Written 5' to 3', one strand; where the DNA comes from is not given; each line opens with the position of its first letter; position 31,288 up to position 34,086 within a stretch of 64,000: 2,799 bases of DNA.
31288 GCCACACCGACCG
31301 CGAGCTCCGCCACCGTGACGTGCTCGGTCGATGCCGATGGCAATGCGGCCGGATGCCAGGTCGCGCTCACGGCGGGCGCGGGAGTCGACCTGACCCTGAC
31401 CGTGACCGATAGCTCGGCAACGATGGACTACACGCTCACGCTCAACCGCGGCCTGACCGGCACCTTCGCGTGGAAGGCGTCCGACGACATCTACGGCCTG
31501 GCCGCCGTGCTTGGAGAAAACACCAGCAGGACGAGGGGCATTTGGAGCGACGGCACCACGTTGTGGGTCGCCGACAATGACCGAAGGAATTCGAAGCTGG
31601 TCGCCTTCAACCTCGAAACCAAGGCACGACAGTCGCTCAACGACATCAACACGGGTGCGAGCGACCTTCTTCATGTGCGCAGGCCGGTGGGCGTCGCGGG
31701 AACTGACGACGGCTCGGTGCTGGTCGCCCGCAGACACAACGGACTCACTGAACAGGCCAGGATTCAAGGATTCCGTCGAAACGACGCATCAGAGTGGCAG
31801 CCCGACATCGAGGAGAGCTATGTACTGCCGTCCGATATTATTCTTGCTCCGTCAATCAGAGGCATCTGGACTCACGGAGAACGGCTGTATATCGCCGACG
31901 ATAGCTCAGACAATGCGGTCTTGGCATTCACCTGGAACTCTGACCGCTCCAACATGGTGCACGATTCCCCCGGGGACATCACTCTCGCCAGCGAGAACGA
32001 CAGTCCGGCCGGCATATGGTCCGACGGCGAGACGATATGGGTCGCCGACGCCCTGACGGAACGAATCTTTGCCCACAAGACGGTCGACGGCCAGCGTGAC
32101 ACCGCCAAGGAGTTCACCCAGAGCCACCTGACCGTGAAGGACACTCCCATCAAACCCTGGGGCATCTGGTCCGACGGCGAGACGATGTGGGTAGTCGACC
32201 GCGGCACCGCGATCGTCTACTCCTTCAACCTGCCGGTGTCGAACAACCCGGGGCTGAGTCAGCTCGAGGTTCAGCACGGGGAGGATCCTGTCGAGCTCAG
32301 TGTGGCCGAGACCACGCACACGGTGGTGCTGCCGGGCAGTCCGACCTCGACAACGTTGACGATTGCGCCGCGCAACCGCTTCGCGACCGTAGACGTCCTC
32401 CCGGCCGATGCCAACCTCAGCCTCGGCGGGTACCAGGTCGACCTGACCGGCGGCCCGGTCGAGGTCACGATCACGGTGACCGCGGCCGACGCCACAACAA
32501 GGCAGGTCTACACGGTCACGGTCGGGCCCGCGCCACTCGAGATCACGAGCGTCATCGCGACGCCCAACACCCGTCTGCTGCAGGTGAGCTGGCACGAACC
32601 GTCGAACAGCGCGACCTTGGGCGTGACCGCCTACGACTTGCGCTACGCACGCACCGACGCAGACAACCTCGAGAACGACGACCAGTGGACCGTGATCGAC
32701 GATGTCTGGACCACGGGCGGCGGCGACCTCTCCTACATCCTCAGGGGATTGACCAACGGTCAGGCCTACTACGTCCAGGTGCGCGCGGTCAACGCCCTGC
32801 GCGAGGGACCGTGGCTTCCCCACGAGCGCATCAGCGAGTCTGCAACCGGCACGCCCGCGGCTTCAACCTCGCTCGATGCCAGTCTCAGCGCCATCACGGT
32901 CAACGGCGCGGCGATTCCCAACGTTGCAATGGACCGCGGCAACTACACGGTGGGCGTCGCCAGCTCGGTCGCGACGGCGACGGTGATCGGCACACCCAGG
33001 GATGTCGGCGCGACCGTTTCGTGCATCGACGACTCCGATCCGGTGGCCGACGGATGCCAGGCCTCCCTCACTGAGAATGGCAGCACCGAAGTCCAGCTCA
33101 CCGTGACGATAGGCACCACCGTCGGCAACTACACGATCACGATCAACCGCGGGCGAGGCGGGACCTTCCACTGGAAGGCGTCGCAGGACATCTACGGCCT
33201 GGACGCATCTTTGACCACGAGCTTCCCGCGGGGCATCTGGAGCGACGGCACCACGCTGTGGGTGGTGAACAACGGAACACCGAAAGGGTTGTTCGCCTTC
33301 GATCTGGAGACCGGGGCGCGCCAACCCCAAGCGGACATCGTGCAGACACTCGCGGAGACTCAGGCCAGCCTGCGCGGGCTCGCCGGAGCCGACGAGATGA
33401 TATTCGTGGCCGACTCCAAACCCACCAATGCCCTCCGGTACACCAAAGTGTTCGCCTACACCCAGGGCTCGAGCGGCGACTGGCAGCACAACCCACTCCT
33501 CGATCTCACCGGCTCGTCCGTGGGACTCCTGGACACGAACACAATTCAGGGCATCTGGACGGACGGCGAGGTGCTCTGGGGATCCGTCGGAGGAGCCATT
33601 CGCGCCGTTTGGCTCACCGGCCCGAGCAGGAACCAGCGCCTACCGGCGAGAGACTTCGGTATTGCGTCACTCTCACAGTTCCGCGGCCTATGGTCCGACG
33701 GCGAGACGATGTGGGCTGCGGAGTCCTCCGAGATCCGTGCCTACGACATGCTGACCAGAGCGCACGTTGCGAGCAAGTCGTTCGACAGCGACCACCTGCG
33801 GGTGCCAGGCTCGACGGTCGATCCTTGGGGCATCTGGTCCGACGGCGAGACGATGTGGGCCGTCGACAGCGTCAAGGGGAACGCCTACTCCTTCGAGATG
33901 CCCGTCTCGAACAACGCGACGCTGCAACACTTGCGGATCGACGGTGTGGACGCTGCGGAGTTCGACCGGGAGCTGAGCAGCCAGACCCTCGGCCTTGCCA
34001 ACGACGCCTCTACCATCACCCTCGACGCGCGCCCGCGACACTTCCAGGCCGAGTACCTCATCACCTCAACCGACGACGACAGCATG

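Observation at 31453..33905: Two five-blade sets of an unrecognised Trp-rich repeat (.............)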

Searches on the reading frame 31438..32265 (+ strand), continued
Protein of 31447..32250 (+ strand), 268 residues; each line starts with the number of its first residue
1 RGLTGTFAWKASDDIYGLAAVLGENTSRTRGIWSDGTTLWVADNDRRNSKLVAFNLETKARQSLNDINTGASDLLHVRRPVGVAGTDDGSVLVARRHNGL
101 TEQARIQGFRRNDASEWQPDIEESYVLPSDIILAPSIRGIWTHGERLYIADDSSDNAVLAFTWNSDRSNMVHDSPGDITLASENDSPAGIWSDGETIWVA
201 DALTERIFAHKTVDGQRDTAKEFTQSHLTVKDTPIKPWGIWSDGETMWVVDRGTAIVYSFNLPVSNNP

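Call 44: fold_search(model_id=the predicted structure, library=pdb)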
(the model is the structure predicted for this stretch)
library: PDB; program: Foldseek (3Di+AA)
matches with E <= 10: 1573; with E <= 0.001: 510
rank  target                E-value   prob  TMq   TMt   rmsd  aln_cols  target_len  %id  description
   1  3mbr                  7.0e-11  1.00  0.63  0.72   4.9       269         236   15  Crystal Structure of the Glutaminyl Cyclase from Xanthomonas campestris (released 2010-06-30)
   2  3nol                  1.7e-09  1.00  0.60  0.69   4.7       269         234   13  Crystal structure of Zymomonas mobilis Glutaminyl Cyclase (trigonal form) (released 2010-11-03)
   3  2iwa                  4.0e-08  1.00  0.61  0.65   5.6       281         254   12  Unbound glutaminyl cyclotransferase from Carica papaya. (released 2006-07-04)
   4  6rek                  4.2e-08  1.00  0.51  0.56   6.6       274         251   15  Crystal structure of Pizza6-SH with Cu2+ (released 2019-07-31)
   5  7zcj                  9.1e-08  1.00  0.53  0.57   5.2       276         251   18  Crystal structure of Pizza6-TNH-TSH with Silicotungstic Acid (STA) polyoxometalate (released 2023-04-19)
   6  6i3b_A                1.2e-07  1.00  0.51  0.55   7.4       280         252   18  Crystal structure of cPizza6-AYW, a circularly permuted designer protein (released 2019-11-20)
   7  8j72_B                1.9e-07  1.00  0.54  0.54   5.7       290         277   14  Crystal structure of mammalian Trim71 in complex with lncRNA Trincr1 (released 2024-03-06)
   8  3ww9                  2.5e-07  1.00  0.50  0.54   5.5       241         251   17  Crystal structure of the computationally designed Pizza6 protein (released 2014-10-08)
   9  6i3a                  2.5e-07  1.00  0.43  0.47   9.0       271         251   15  Crystal structure of v22Pizza6-AYW, a circularly permuted designer protein (released 2019-11-20)
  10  7nyq_B                2.7e-07  1.00  0.51  0.51   5.1       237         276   14  Crystal structure of the Mei-P26 NHL domain (released 2022-05-04)
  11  1q7f_B                3.2e-07  1.00  0.52  0.51   7.6       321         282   13  Brain Tumor NHL domain (released 2003-10-21)
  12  7zpz                  3.5e-07  1.00  0.50  0.54   6.4       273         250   19  Crystal structure of Pizza6-TSR-TSH with Silicotungstic Acid (STA) polyoxometalate (released 2023-05-10)
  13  5ex7_A                3.7e-07  1.00  0.53  0.53   6.0       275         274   13  Crystal structure of Brat NHL domain in complex with an 8-nt hunchback mRNA (released 2015-12-09)
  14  9zxm                  3.7e-07  1.00  0.42  0.17   8.1       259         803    8  DDB1 delta with compound 6 (released 2026-04-08)
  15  9zxn                  3.9e-07  1.00  0.40  0.17   9.4       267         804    9  DDB1 delta with compound 26 (released 2026-04-08)
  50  3nok_B                1.6e-06  1.00  0.59  0.68   5.3       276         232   10  Crystal structure of Myxococcus xanthus Glutaminyl Cyclase (released 2010-11-03)
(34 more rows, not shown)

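Call 45: find_related_loci(query=A2, collection=viral_contigs, flank=2000)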
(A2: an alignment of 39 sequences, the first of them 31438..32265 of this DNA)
Query A2 (276 aa) in viral_contigs; peptide patterns used: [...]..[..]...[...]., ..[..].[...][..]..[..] (x = any residue, [..] = any of these).
19 stretches matched a pattern, but none encodes a relative of the query by tblastn (E <= 1e-3).

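Call 50: list_cluster_members(proteins=[P0121, P0122, P0123, P0125, P0130, P0137, P0174, P0209, P0240, P0245])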
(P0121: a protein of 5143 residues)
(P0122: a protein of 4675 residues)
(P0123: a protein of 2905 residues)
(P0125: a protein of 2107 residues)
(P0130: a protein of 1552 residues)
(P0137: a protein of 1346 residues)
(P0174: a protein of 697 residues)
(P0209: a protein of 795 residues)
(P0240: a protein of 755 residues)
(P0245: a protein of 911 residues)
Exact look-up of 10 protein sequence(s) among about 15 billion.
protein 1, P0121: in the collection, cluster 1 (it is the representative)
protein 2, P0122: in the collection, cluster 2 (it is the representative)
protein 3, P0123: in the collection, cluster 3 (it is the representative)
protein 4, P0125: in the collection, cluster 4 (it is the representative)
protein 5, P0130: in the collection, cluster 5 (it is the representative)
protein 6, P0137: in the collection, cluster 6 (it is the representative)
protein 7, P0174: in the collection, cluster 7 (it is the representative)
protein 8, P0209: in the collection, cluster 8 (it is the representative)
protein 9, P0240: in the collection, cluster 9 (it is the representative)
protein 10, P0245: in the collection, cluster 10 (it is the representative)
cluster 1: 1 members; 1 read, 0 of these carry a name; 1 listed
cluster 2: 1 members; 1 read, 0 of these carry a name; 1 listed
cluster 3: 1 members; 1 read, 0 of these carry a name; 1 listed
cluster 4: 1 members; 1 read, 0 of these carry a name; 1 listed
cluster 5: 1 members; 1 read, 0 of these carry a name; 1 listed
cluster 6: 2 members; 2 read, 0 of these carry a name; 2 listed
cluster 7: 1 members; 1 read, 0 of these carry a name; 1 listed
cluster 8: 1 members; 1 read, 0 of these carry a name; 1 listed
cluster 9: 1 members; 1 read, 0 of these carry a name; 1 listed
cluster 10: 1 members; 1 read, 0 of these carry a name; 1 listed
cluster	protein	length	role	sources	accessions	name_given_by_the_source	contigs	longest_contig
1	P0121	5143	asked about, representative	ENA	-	-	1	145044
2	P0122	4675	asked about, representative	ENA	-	-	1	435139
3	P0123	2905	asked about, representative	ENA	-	-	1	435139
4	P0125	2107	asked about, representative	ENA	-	-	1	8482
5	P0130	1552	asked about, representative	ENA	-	-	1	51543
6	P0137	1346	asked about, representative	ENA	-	-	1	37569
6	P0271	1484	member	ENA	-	-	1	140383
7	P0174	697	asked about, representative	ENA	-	-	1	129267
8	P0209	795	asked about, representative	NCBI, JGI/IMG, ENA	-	-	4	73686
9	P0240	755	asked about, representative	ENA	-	-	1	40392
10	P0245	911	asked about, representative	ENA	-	-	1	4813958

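Call 51: find_encoding_contigs(protein=P0012, flank=4000, max_places=2)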
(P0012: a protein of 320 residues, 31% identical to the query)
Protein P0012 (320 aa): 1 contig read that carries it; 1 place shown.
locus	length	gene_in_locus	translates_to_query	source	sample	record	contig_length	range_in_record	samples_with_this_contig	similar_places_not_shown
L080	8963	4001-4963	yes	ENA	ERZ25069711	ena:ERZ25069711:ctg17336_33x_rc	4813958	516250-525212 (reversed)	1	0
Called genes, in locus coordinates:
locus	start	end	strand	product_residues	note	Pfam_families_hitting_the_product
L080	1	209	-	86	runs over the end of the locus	PF02604:PhdYeFM_antitox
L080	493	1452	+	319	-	-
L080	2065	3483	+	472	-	-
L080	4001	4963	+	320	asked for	PF22729:NCH3 (faint)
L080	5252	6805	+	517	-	PF08281:Sigma70_r4_2 (faint), PF13384:HTH_23, PF13518:HTH_28, PF13551:HTH_29 (weak), PF13565:HTH_32 (weak)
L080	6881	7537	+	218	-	-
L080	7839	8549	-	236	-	-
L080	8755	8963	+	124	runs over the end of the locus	-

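Call 52: find_encoding_contigs(protein=P0025, flank=4000, max_places=3)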
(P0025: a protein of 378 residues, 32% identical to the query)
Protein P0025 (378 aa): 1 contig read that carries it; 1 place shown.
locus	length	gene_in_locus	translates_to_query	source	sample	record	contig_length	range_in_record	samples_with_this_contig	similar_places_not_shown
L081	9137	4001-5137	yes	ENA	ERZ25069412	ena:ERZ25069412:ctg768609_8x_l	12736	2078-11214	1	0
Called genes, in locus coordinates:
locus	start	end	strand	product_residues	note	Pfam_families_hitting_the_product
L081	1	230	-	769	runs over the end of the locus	?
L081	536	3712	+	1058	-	PF07494:Reg_prop (weak), PF07495:Y_Y_Y, PF00158:Sigma54_activat, PF14532:Sigma54_activ_2, PF07728:AAA_5 (weak), PF25601:AAA_lid_14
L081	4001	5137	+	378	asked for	PF22729:NCH3 (faint)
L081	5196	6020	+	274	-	PF03781:FGE-sulfatase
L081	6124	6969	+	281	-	-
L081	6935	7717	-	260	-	PF13565:HTH_32 (faint), PF13276:HTH_21, PF00665:rve (weak)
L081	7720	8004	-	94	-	PF01527:HTH_Tnp_1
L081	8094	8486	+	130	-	-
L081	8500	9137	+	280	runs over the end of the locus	PF03781:FGE-sulfatase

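Call 57: find_related_loci(query=A2, collection=metagenome_contigs, flank=1000)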
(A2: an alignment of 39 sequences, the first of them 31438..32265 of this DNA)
Query A2 (276 aa) in metagenome_contigs; peptide patterns used: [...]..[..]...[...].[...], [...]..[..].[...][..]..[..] (x = any residue, [..] = any of these).
149 stretches matched a pattern; 55 encode a relative of the query (tblastn E <= 1e-3); 55 distinct loci.
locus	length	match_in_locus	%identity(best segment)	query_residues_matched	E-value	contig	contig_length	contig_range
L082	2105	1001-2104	32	10-275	6e-28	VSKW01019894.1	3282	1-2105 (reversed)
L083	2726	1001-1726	34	10-276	2e-27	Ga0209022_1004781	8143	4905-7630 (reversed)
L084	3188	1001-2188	31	25-270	2e-24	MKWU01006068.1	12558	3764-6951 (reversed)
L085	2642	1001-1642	32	33-266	3e-24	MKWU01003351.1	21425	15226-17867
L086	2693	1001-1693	31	1-265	1e-22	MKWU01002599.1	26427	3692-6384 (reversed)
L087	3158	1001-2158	32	26-273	8e-23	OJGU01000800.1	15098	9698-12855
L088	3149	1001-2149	29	29-265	1e-22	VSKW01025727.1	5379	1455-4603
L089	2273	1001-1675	32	33-266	8e-22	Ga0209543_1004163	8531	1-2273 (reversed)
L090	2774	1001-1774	33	10-276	1e-21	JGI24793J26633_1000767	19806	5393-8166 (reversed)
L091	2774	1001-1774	33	10-276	1e-21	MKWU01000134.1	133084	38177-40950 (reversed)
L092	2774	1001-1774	33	10-276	1e-21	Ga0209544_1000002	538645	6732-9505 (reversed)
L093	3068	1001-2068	32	6-270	2e-21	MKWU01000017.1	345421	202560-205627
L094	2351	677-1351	32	13-271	2e-20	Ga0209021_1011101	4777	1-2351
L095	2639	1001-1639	33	25-266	2e-20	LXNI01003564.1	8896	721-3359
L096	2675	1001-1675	31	13-271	5e-20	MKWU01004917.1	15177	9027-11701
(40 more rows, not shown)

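Call 65: search_protein_families(library=pfam, alignment_id=A2, max_evalue=0.001)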
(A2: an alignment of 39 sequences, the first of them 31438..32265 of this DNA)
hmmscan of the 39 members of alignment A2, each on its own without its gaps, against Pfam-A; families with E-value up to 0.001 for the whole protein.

A. member 1, window:31438-32265:+ (276 aa): 1 family
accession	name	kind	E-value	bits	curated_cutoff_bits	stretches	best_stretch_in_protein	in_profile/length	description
PF22729.1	NCH3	-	4.5e-07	30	27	0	234-254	36-56/74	NACHT C-terminal Helical domain 3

B. families by the number of members that match (of 39 scanned): 29 families (the first 25 are shown)
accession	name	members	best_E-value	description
PF22729.1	NCH3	23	5.3e-12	NACHT C-terminal Helical domain 3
PF08450.18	SGL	11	3.9e-07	SMP-30/Gluconolactonase/LRE-like region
PF12733.13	Cadherin-like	7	2.5e-29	Cadherin-like beta sandwich domain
PF03548.22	LolA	4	3.8e-06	Outer membrane lipoprotein carrier protein LolA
PF00028.23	Cadherin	3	6.9e-17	Cadherin domain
PF23592.1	Cadherin_CELSR2_9th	3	9.8e-08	CELSR2-like, ninth cadherin domain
PF17963.7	Big_9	3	7.1e-06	Bacterial Ig domain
PF17803.7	Cadherin_4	3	9.2e-06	Bacterial cadherin-like domain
PF13360.13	PQQ_2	2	5.4e-07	Outer membrane protein assembly factor BamB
PF19755.4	DUF6242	2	9.2e-06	Domain of unknown function (DUF6242)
PF00041.27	fn3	1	1e-28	Fibronectin type III domain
PF25059.1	FN3_DSCAM-DSCAML_C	1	5.6e-13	DSCAM/DSCAML C-terminal Fn3-like domain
PF01483.27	P_proprotein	1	9.1e-12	Proprotein convertase P-domain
PF07705.17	CARDB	1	1.3e-09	CARDB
PF03160.20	Calx-beta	1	2.9e-09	Calx-beta domain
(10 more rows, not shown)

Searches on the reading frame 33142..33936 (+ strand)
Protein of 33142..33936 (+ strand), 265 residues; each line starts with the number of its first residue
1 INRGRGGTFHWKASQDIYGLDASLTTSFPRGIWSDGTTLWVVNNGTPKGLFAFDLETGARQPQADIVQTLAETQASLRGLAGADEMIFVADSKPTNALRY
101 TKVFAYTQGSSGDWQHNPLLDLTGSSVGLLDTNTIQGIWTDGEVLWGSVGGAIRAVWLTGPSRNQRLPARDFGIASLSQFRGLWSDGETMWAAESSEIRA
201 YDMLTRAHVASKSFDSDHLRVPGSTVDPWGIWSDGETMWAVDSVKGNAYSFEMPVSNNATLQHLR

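Call 26: search_protein_families(library=pfam, proteins=[window:33142-33936:+], max_evalue=1)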
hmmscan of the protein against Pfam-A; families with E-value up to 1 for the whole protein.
window:33142-33936:+ (265 aa): 1 family
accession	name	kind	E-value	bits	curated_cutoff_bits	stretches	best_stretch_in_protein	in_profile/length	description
PF22729.1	NCH3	-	0.38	11.1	27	0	224-242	38-56/74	NACHT C-terminal Helical domain 3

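Call 48: predict_structure(alignment_id=A3)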
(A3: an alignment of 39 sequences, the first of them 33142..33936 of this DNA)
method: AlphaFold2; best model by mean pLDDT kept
length: 265 residues; sequences in the alignment: 39
mean_pLDDT: 87.4   pTM: 0.88
mean pLDDT of the five models: 87.4, 87.2, 86.2, 85.7, 85.3
residues with pLDDT >= 90: 178; 70-90: 45; 50-70: 36; < 50: 6
segments of 3 or more residues with pLDDT < 50: 1-6
pLDDT, mean of each block of 10 residues (from residue 1): 54 94 72 96 91 95 86 80 94 70 92 93 71 85 93 91 91 81 96 95 95 95 95 96 94 87 66
secondary structure, 60 per line:
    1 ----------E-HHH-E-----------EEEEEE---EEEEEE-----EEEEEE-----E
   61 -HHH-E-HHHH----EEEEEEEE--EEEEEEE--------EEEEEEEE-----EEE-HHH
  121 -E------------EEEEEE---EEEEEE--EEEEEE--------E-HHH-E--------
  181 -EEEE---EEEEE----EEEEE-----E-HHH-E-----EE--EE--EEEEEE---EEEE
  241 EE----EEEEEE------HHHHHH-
elements in order: E29-34 E38-43 E49-54 H68-71 E76-83 E86-92 E101-108 E114-116 E135-140 E144-149 E152-157 E182-185 E189-193 E198-202 E228-233 E237-242 E247-252 H259-264
